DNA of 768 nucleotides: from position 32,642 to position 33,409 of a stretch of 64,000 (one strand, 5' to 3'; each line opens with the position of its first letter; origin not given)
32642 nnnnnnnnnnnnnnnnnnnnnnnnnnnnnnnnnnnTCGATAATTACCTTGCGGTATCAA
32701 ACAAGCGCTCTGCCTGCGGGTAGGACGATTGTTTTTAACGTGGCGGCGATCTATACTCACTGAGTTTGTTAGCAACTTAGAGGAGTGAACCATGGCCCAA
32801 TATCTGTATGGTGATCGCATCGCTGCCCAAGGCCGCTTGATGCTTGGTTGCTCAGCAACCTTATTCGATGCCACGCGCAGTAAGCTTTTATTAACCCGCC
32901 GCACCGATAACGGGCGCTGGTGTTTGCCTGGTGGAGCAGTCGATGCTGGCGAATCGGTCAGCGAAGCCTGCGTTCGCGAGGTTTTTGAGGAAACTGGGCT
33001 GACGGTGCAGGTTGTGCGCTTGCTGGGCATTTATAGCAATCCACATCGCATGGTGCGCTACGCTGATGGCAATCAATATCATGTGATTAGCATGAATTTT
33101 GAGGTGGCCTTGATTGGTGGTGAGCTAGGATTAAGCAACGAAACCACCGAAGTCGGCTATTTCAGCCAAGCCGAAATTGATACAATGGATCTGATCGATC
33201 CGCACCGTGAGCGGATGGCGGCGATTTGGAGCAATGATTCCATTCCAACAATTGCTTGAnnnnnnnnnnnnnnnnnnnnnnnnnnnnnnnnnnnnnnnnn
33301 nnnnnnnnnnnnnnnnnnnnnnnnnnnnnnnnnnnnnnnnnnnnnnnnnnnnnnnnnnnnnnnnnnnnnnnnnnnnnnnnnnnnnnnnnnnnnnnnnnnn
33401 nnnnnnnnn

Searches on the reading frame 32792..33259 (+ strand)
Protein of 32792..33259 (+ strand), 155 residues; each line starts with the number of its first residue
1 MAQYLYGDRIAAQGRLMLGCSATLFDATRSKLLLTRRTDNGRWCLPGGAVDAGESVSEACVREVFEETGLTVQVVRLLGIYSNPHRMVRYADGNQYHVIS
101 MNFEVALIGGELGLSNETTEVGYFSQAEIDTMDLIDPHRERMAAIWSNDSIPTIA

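Call 50: search_protein_families(library=pfam, proteins=[window:32792-33259:+], max_evalue=0.000001)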
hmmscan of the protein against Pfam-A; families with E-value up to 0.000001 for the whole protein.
window:32792-33259:+ (155 aa): 1 family
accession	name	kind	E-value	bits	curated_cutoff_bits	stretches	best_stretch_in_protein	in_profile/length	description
PF00293.34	NUDIX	-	9.6e-19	68.2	21.1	1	24-131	10-119/134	NUDIX domain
